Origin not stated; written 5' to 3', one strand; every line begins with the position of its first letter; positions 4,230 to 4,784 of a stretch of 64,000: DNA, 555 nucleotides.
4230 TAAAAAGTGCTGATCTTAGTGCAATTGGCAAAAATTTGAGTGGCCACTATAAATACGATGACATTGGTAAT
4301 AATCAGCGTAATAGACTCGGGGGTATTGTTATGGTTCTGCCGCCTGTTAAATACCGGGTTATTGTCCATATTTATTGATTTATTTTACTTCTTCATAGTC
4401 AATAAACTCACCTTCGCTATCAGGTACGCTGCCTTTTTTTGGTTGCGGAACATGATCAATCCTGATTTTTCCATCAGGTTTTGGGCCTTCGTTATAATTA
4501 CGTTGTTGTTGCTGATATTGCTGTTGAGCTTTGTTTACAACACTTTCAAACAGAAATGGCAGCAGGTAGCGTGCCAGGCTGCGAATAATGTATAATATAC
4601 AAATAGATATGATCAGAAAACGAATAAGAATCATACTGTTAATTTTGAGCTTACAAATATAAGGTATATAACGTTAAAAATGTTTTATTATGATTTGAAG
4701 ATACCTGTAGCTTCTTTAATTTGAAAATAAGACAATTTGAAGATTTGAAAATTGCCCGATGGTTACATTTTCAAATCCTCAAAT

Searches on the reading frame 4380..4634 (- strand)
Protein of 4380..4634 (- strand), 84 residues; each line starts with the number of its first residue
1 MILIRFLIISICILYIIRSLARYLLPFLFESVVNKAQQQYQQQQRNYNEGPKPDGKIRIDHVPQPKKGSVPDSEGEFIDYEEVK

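Call 42: find_encoding_contigs(protein=window:4380-4634:-, flank=1500, max_places=10)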
Protein window:4380-4634:- (84 aa): 8 contigs read that carry it; 5 places shown.
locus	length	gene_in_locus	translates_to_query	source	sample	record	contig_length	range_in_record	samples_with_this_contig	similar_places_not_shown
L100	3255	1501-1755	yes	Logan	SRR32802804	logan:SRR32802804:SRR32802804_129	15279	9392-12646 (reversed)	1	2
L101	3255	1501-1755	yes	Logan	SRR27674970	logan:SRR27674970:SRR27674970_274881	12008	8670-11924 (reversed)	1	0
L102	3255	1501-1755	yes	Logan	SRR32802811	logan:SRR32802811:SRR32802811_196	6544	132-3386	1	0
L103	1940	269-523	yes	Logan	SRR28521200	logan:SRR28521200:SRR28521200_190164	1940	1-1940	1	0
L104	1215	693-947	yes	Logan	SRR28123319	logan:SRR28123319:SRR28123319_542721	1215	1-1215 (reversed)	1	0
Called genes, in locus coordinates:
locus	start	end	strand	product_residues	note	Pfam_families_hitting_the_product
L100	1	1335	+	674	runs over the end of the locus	PF00270:DEAD (faint), PF04851:ResIII, PF17757:UvrB_inter, PF27431:UvrB_3rd, PF00271:Helicase_C, PF12344:UvrB, PF02151:UVR (weak)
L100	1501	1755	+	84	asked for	PF16118:DUF4834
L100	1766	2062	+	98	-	-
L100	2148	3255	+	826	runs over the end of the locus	PF09586:YfhO (weak)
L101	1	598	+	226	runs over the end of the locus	?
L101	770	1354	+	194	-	PF05685:Uma2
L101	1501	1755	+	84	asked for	PF16118:DUF4834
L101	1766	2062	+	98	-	-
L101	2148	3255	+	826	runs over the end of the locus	PF09586:YfhO (weak)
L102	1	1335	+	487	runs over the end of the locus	?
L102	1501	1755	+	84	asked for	PF16118:DUF4834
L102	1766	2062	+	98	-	-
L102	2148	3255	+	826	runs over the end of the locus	PF09586:YfhO (weak)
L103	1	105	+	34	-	?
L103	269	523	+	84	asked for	PF16118:DUF4834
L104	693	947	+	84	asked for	PF16118:DUF4834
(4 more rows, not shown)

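Call 50: search_protein_families(library=ncbifam, proteins=[L101:770-1351:+], max_evalue=1)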
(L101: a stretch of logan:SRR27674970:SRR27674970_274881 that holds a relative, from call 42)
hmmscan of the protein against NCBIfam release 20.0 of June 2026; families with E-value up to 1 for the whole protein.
L101:770-1351:+ (194 aa): 0 families

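Call 71: search_protein_families(library=pfam, proteins=[L101:770-1351:+], max_evalue=0.01)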
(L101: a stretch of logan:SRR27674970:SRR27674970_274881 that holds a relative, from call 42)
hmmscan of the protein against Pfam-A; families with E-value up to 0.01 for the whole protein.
L101:770-1351:+ (194 aa): 1 family
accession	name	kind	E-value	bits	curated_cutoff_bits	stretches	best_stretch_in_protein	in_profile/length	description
PF05685.18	Uma2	-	1.1e-31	110.1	27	1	15-187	2-171/172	Putative restriction endonuclease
